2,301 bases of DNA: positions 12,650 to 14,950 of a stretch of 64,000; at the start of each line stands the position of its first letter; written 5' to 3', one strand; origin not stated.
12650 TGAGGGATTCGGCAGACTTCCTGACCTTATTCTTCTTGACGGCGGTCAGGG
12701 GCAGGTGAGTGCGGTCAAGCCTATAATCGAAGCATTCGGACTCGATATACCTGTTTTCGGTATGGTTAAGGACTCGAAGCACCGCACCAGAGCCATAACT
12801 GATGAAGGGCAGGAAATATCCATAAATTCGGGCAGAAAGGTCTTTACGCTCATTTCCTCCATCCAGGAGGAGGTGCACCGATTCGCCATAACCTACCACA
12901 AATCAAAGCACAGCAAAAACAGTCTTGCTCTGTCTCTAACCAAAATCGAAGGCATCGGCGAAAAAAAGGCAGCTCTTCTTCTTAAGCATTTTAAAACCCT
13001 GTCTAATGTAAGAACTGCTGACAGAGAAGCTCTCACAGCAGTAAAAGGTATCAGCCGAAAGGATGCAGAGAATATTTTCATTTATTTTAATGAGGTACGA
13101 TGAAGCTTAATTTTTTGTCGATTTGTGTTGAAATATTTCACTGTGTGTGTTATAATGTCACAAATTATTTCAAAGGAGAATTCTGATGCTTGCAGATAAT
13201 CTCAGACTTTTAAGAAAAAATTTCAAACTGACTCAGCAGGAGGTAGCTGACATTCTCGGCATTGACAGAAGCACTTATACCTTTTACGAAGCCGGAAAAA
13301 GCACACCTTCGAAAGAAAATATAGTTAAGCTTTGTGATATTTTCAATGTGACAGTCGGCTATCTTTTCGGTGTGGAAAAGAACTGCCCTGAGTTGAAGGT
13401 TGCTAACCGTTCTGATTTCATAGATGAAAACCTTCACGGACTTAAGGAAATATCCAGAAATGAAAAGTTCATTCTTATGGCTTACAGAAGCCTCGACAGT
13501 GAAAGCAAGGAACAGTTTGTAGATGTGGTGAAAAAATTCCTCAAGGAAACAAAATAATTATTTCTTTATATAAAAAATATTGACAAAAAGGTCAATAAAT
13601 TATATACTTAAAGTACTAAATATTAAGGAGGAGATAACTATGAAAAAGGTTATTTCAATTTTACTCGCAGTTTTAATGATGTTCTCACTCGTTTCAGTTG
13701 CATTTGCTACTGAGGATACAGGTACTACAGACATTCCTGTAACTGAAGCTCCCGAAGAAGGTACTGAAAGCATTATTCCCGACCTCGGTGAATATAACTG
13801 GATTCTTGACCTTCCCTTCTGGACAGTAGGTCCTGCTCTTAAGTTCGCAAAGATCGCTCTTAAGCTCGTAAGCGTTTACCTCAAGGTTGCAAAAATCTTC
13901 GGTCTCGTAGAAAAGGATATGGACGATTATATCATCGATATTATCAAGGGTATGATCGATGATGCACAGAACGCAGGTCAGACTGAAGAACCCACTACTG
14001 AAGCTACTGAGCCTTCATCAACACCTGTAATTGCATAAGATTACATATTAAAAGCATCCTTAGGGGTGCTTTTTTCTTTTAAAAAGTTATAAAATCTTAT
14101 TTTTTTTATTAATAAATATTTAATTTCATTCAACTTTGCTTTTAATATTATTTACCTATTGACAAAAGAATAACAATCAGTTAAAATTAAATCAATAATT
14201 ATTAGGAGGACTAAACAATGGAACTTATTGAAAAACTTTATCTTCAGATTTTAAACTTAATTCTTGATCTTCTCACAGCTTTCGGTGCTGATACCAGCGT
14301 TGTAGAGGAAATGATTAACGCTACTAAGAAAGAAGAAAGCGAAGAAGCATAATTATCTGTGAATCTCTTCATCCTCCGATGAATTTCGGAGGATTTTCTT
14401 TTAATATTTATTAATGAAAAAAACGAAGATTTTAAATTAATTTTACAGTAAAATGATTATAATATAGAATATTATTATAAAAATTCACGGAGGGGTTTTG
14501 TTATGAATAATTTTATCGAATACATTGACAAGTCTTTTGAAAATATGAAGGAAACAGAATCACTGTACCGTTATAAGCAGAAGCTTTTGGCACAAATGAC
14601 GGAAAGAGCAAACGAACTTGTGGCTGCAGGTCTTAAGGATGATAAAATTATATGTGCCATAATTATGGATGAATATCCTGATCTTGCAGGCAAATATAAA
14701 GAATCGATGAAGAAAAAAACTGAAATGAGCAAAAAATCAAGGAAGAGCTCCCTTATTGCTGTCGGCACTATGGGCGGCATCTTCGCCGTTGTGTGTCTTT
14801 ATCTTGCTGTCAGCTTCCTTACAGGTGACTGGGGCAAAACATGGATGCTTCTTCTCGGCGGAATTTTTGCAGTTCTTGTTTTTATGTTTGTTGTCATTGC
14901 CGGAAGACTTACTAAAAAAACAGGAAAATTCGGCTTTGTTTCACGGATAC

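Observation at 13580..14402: Second locus of the peptide family 9 kb away: secreted module-carrying protein plus 44-aa peptide P4, behind an XRE regulator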

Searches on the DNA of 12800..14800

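Call 57: search_rna_families(source=window, start=12800, end=14800, threshold=evalue, max_evalue=1)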
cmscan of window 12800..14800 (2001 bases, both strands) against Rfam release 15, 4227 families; matches with E-value up to 1: 1.
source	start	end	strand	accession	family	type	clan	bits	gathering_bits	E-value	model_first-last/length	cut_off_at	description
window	13881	13941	-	RF02308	TtnuCD34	Gene; snRNA; snoRNA; CD-box;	-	23.8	80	0.18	1-64/64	no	Tetrahymena snoRNA TtnuCD34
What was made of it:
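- Rfam gives no hit (call 57).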
